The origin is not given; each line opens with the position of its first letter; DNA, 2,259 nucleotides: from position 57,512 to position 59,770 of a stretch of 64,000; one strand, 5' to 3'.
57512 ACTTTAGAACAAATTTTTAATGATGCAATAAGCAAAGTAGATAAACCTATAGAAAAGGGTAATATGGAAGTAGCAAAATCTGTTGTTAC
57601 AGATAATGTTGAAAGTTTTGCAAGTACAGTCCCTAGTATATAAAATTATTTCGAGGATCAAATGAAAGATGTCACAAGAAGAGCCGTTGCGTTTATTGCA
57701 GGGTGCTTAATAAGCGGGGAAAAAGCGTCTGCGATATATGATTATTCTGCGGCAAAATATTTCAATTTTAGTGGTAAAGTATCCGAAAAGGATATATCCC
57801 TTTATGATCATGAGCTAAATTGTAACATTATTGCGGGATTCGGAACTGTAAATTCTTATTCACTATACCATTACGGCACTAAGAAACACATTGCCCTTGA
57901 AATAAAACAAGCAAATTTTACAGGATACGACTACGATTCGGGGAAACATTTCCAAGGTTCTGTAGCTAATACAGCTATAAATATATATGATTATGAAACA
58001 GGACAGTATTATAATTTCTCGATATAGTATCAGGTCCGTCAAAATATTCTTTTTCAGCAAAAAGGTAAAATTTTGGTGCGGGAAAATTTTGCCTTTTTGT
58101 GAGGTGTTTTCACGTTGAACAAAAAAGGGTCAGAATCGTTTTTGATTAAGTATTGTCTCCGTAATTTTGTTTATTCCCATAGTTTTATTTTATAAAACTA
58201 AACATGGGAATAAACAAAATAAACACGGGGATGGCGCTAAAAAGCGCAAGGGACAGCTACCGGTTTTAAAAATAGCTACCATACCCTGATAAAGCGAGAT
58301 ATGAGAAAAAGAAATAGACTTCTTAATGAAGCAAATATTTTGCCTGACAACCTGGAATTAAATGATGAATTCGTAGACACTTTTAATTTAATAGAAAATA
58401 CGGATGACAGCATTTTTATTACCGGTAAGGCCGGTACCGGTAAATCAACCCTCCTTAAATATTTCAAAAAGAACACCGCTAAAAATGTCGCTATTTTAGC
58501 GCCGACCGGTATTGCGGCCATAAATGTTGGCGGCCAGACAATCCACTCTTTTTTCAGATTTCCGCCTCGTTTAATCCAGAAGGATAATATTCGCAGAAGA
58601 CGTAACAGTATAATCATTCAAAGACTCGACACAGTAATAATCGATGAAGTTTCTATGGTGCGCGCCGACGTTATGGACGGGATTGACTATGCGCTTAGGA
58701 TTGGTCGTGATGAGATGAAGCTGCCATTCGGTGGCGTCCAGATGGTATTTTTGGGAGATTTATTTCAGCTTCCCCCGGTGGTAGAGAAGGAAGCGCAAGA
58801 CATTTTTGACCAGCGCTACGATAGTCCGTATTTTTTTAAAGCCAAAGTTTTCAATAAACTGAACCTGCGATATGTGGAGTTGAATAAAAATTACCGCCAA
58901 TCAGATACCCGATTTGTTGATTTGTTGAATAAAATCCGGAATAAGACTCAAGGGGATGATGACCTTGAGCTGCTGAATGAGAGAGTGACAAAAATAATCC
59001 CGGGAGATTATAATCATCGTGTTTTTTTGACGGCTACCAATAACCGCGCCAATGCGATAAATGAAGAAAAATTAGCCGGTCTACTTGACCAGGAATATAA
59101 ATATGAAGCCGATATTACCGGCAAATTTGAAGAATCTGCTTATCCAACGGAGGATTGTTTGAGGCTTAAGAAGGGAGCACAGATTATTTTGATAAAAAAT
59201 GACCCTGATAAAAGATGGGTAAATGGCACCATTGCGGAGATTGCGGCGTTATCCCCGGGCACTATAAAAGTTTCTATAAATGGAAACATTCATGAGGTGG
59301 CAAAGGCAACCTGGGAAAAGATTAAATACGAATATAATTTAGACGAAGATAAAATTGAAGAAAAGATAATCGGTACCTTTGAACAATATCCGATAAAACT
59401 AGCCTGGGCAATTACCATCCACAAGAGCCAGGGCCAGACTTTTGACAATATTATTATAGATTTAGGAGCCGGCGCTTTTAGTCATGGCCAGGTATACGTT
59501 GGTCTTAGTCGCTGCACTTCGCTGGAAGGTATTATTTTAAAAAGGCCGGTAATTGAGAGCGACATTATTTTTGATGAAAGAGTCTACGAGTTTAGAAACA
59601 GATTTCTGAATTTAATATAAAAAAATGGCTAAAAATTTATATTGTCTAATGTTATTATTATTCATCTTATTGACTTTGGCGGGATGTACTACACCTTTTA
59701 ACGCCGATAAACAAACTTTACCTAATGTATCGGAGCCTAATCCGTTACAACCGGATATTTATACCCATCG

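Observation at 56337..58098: Three-gene module of unknown function (2TM + GAF-like protein, 140-aa protein, YDY beta-hairpin-repeat protein) immediately downstream of the RM-like cassette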

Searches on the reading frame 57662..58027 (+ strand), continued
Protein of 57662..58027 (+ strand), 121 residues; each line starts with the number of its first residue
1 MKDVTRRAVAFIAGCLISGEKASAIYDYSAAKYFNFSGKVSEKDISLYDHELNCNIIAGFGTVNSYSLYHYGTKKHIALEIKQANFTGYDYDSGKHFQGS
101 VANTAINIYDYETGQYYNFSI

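Call 66: fold_search(model_id=the predicted structure, library=viral)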
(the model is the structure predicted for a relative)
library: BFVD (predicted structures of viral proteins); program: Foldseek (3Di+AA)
matches with E <= 10: 695; with E <= 0.001: 0
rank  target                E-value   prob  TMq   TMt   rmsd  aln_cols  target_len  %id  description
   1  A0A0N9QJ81            4.8e-02  0.97  0.35  0.12   4.7        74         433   14  Apple domain-containing protein [Chrysochromulina ericina virus CeV-01B]
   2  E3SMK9                5.3e-02  0.96  0.49  0.45   6.2       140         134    9  Antenna protein [Prochlorococcus phage P-HM1]
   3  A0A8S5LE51            7.8e-02  0.98  0.51  0.48   6.6       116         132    7  YfaZ [Podoviridae sp. ct4s49]
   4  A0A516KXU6            1.0e-01  0.47  0.31  0.31   6.9       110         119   17  (no name in the UniProt tables at hand)
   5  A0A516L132            1.7e-01  0.20  0.25  0.04  16.5       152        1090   11  (no name in the UniProt tables at hand)
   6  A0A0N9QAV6            1.8e-01  0.80  0.40  0.13   6.7       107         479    6  Uncharacterized protein [Chrysochromulina ericina virus CeV-01B]
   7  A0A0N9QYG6            1.8e-01  0.47  0.32  0.12  14.5       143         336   11  Uncharacterized protein [Chrysochromulina ericina virus CeV-01B]
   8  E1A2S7                1.8e-01  0.18  0.24  0.18  14.2       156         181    7  Uncharacterized protein [Aeromonas phage phiAS5]
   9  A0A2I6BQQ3            2.1e-01  0.15  0.27  0.22  17.1       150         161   14  (no name in the UniProt tables at hand)
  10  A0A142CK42            2.1e-01  0.15  0.27  0.17  18.3       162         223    8  (no name in the UniProt tables at hand)
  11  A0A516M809            2.2e-01  0.23  0.33  0.33  15.4       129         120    7  (no name in the UniProt tables at hand)
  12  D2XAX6                2.4e-01  0.60  0.36  0.38   6.6       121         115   11  Uncharacterized protein [Marseillevirus marseillevirus]
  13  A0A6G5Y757            2.4e-01  0.57  0.39  0.37  13.9       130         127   12  (no name in the UniProt tables at hand)
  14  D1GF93                2.6e-01  0.21  0.23  0.18  11.1        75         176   17  Uncharacterized protein [Betafusellovirus yellowstonense]
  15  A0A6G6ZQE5            2.8e-01  0.13  0.23  0.22   9.9       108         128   10  (no name in the UniProt tables at hand)
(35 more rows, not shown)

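Call 67: find_encoding_contigs(protein=P0016, flank=8000, max_places=2)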
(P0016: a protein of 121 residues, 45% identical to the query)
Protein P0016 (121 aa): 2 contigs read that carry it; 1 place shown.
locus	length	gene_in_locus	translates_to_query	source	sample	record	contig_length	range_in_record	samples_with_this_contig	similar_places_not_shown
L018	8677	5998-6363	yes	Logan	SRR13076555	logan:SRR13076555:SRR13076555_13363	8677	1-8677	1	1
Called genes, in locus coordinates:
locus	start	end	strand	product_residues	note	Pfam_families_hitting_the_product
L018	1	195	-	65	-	?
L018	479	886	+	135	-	-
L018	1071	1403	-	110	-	-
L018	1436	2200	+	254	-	-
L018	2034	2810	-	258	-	PF01458:SUFBD_core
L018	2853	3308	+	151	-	-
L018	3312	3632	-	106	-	-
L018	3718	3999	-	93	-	-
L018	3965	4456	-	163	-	-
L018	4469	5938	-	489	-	PF19295:SufBD_N, PF01458:SUFBD_core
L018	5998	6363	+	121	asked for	-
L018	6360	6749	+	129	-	-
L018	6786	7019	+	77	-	-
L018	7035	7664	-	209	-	-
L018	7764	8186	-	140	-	-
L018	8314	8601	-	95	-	-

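Call 68: find_encoding_contigs(protein=P0012, flank=8000, max_places=2)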
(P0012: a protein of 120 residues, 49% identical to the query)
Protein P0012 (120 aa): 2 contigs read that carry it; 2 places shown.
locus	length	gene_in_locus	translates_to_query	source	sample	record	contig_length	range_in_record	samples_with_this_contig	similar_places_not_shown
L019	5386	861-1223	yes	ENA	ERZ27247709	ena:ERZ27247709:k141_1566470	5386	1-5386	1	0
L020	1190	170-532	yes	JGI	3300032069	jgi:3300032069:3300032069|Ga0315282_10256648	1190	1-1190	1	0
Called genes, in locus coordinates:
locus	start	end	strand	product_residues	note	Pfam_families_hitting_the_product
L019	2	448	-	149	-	?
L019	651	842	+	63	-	PF14168:YjzC (weak)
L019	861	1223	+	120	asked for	-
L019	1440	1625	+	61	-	-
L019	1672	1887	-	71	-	-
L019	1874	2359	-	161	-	-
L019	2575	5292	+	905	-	PF18961:DUF5703_N (faint), PF22124:Glyco_hydro_95_cat, PF03632:Glyco_hydro_65m (weak)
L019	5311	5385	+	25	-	?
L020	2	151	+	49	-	?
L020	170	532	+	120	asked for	-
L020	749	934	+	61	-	-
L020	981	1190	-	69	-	?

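Call 69: find_encoding_contigs(protein=P0021, flank=8000, max_places=2)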
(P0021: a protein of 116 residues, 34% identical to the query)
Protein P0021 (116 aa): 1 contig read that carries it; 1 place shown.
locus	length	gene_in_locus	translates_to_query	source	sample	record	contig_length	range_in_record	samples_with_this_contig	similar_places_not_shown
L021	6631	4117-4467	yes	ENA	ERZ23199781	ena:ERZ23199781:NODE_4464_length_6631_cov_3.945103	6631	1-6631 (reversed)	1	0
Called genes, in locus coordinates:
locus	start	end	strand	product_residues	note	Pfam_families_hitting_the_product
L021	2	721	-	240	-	?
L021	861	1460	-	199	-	PF06114:Peptidase_M78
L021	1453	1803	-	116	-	PF13560:HTH_31, PF01381:HTH_3, PF12844:HTH_19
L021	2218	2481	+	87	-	PF14452:Multi_ubiq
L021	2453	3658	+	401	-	PF20590:DUF6791, PF00899:ThiF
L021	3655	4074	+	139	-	PF20137:BubE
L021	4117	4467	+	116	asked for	-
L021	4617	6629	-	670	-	?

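Call 72: find_related_loci(query=A5, collection=viral_contigs, flank=8000)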
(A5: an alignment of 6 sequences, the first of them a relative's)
Query A5 (121 aa) in viral_contigs; peptide patterns used: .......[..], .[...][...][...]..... (x = any residue, [..] = any of these).
55 stretches matched a pattern; 9 encode a relative of the query (tblastn E <= 1e-3); 9 distinct loci.
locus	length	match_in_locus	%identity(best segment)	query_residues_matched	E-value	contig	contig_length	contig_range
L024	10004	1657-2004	43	1-121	2e-29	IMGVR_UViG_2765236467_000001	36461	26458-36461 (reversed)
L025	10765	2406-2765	43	1-121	1e-27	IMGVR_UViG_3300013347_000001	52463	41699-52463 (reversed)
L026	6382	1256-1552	46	17-120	2e-26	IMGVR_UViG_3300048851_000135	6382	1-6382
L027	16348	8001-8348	39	5-121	3e-25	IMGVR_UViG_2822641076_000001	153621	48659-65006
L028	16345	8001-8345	40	6-121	3e-25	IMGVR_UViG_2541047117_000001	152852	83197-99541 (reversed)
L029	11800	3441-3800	39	1-121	2e-22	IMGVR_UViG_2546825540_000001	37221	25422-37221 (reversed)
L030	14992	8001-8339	38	1-121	5e-21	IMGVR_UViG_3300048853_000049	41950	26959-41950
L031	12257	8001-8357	39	1-121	8e-21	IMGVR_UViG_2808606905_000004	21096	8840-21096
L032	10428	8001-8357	39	1-121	1e-19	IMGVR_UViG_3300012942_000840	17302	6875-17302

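Call 80: search_protein_families(library=pfam, proteins=[L018:6360-6746:+], max_evalue=5)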
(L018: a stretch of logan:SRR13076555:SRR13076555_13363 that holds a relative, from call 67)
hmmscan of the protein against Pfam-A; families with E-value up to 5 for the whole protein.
L018:6360-6746:+ (129 aa): 7 families
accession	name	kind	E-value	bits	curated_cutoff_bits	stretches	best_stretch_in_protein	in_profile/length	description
PF05145.17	AbrB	-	0.0023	17.4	29.2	1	9-67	20-78/314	Transition state regulatory protein AbrB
PF10643.14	Cytochrome-c551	-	0.0089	16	27.1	1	4-83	42-121/216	Photosystem P840 reaction-centre cytochrome c-551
PF16089.10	DUF4818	-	0.012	16.5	25.6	1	20-79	12-71/116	Domain of unknown function (DUF4818)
PF06898.16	YqfD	-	0.03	13.7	25.2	1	38-65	78-105/379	Putative stage IV sporulation protein YqfD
PF03053.19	Corona_NS3b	-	0.049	13.8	25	1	19-93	69-145/226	ORF3b coronavirus protein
PF13131.11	DUF3951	-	0.14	12.8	26.3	1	43-66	6-31/52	Protein of unknown function (DUF3951)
PF04756.19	OST3_OST6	-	0.33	10.8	27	1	18-68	241-291/294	OST3 / OST6 family, transporter family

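Call 96: search_dna_similar(query=L027:7980-8348:+, collection=phages, mode=protein, max_evalue=0.001, max_rows=15)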
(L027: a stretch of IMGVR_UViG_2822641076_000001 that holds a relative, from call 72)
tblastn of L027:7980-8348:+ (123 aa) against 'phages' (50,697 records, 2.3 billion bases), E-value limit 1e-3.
No match.

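Call 97: search_dna_similar(query=L013:8001-8357:+, collection=phages, mode=protein, max_evalue=0.001, max_rows=15)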
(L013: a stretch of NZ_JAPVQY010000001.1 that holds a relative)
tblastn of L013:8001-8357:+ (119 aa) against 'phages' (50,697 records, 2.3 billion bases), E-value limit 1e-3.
No match.

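Call 118: search_protein_families(library=pfam, alignment_id=A2, max_evalue=1)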
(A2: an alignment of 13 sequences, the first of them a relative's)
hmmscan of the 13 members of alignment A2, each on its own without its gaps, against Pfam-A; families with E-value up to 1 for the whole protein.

A. member 1, P0010 (121 aa): 4 families
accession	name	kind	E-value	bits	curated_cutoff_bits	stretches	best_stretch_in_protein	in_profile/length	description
PF17268.7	DUF5334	-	0.031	15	25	0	103-120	23-40/71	Family of unknown function (DUF5334)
PF21864.1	MORF_dom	-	0.06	13.6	27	0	11-44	28-62/93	Multiple organellar RNA editing factor 1, MORF domain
PF16323.11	DUF4959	-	0.099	13.4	32.9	1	28-68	48-85/106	Domain of unknown function (DUF4959)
PF13780.11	DUF4176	-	0.1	13.1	25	1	11-51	18-56/74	Domain of unknown function (DUF4176)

B. families by the number of members that match (of 13 scanned): 12 families
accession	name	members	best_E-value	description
PF17268.7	DUF5334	9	0.0029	Family of unknown function (DUF5334)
PF13780.11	DUF4176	2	0.1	Domain of unknown function (DUF4176)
PF25436.1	BSD2_CRD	1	0.0013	BSD2 cysteine rich domain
PF12515.13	CaATP_NAI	1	0.032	Ca2+-ATPase N terminal autoinhibitory domain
PF21864.1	MORF_dom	1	0.06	Multiple organellar RNA editing factor 1, MORF domain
PF13623.11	SurA_N_2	1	0.074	SurA-like N-terminal domain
PF13573.12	SprB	1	0.076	SprB repeat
PF16323.11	DUF4959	1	0.099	Domain of unknown function (DUF4959)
PF10552.14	ORF6C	1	0.11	ORF6C domain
PF11282.13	DUF3082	1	0.24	Protein of unknown function (DUF3082)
PF08494.16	DEAD_assoc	1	0.31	DEAD/H associated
PF25347.1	PH_PKH3_C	1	0.6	PKH3 kinase C-terminal PH domain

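Call 123: search_protein_families(library=padloc, proteins=[L012:10742-11782:+, L021:2453-3655:+, L021:3655-4071:+], max_evalue=0.001)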
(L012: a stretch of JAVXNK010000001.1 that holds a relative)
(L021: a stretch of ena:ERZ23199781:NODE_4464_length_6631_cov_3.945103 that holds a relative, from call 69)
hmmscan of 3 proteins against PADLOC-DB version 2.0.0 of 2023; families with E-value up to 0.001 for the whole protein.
L012:10742-11782:+ (347 aa): 5 families
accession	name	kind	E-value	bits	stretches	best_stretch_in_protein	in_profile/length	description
PDLC03877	NsnA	-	5.6e-33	112.7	1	3-314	45-365/385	-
PDLC04027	PD-T4-2_A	-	2.3e-13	47.9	1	13-328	42-361/363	-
PDLC03418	REase_II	-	5.1e-13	46.9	1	29-160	38-158/372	Type II restriction enzyme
PDLC04709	PDC-M55C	-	9.3e-06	22.5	1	111-164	188-242/554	-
PDLC04151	HEC-05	-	0.00032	17.5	0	8-55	25-71/600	-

L021:2453-3655:+ (401 aa): 26 families (the best 25 are shown)
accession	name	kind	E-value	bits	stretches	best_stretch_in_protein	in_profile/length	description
PDLC00844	E1-E2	-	1.2e-10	38.7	1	165-224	261-318/489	E1-E2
PDLC00855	E1-E2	-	2.1e-09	35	1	174-224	294-344/579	E1-E2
PDLC00843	E1-E2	-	2e-08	31.2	1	176-298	312-433/575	E1-E2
PDLC00837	E1-E2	-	4.8e-08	30.2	1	178-224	321-367/593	E1-E2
PDLC00836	E1-E2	-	5.6e-08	29.8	1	173-225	332-384/602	E1-E2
PDLC00848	E1-E2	-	6.3e-08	29.3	1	175-224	367-416/607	E1-E2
PDLC00830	E1-E2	-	7.3e-08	29.1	1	176-224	304-352/551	E1-E2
PDLC00856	E1-E2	-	8.7e-08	29.1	1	175-224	315-364/573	E1-E2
PDLC00849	E1-E2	-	1.3e-06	25.4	1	181-225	332-376/582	E1-E2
PDLC00839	E1-E2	-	1.4e-06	24.9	1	175-224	363-412/602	E1-E2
PDLC00829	E1-E2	-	1.5e-06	25.6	1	178-293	167-282/426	E1-E2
PDLC00847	E1-E2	-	1.5e-06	24.9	1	165-225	269-329/523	E1-E2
PDLC00852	E1-E2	-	2.5e-06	24.4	1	175-225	319-369/546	E1-E2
PDLC00832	E1-E2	-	3.4e-06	23.5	1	173-224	329-380/588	E1-E2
PDLC00834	E1-E2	-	3.8e-06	23.7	1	182-301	302-424/564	E1-E2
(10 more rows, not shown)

L021:3655-4071:+ (139 aa): 0 families

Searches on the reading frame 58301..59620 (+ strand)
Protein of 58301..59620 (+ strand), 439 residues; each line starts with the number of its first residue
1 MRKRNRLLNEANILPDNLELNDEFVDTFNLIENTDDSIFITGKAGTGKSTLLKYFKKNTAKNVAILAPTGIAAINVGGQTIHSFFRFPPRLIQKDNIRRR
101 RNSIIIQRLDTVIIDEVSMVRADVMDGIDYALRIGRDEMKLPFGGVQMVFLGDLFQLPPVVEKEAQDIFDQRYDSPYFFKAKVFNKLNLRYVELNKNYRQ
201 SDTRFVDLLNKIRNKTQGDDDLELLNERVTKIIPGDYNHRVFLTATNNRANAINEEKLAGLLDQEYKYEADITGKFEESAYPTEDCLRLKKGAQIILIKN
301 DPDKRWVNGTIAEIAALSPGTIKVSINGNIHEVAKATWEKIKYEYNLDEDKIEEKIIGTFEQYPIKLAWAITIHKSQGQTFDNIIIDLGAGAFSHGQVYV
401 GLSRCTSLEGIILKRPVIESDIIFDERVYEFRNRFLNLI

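Call 3: search_protein_families(library=pfam, proteins=[window:58301-59620:+], max_evalue=0.1)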
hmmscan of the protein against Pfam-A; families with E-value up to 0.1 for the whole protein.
window:58301-59620:+ (439 aa): 23 families
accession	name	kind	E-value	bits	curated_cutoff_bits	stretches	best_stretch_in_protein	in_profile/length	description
PF05970.20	PIF1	-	1.8e-30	106.7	25.9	1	29-214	11-214/223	PIF1-like helicase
PF13604.12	AAA_30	-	9.9e-11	42.2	27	1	30-169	13-140/191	AAA domain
PF13245.12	AAA_19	-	3.5e-10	40.6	25.1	1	36-160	12-132/134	AAA domain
PF02689.20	Herpes_Helicase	-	3.7e-08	32.3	27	1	357-413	719-776/808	Helicase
PF13538.12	UvrD_C_2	-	3.2e-06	27.4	27.4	1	367-404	1-44/52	UvrD-like helicase C-terminal domain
PF13479.12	AAA_24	-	3.8e-05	24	27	1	37-138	4-94/195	AAA domain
PF24389.1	ORC-CDC6-like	-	9e-05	21.8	27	1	15-61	12-58/571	ORC-CDC6-like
PF01443.25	Viral_helicase1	-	0.00028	21.2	21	0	38-81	1-47/228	Viral superfamily 1 RNA helicase core domain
PF21530.3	Pif1_2B_dom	-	0.0004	20.5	23.9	1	283-315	12-45/47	DNA helicase Pif1, 2B domain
PF13401.12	AAA_22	-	0.0006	20.6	27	1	34-68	4-33/130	AAA domain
PF13191.12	AAA_16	-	0.0018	19.2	32.6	1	36-63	25-52/167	AAA ATPase domain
PF13238.12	AAA_18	-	0.002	19.1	29.4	1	38-59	1-22/128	AAA domain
PF13173.12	AAA_14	-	0.0043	17.5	27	1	37-121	4-75/129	AAA domain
PF00005.33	ABC_tran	-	0.0056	17.7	25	1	34-61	10-37/137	ABC transporter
PF13555.12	AAA_29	-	0.0082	16.3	27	1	35-52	22-39/61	P-loop containing region of AAA domain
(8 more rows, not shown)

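Call 4: search_protein_families(library=padloc, proteins=[window:58301-59620:+], max_evalue=0.1)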
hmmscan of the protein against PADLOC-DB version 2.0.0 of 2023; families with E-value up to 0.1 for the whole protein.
window:58301-59620:+ (439 aa): 20 families
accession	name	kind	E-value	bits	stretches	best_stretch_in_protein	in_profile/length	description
PDLC05065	PDC-S68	-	1.5e-22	77.3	2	40-160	625-745/1221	-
PDLC01148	RecD_like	-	4.4e-20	69.5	1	38-412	331-677/719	RecD/Tra ATPase fused to N-terminal HHH domain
PDLC05064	PDC-S68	-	4e-19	65.9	2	39-221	704-878/1273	-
PDLC01734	typeIV_RecD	-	7.5e-18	62.2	1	38-407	357-710/763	RecD_0_IVD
PDLC05066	PDC-S68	-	1.8e-17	60.7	2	39-162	597-723/1202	-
PDLC04475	PDC-M16A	-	1.3e-12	45.1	1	33-345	28-365/721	-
PDLC04476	PDC-M16A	-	3.3e-12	43.6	1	32-345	21-353/691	-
PDLC05035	PDC-S53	-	2.8e-10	36.9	2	38-217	513-662/900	-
PDLC04472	PDC-M16A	-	3.8e-05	20.2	1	31-74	235-282/930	-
PDLC04474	PDC-M16A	-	0.00015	18.3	1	357-388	638-669/917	-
PDLC02372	Nhi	-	0.00038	17.2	1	30-123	194-278/470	-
PDLC00119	GajB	-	0.00058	16.9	0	163-231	253-318/565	UrvD helicase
PDLC00122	GajB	-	0.00074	16.5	0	353-386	409-441/502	UrvD helicase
PDLC02350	AbiO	-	0.00085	16.2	1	35-125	192-274/468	AbiO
PDLC04897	PDC-S06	-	0.0017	15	1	25-70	13-58/727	-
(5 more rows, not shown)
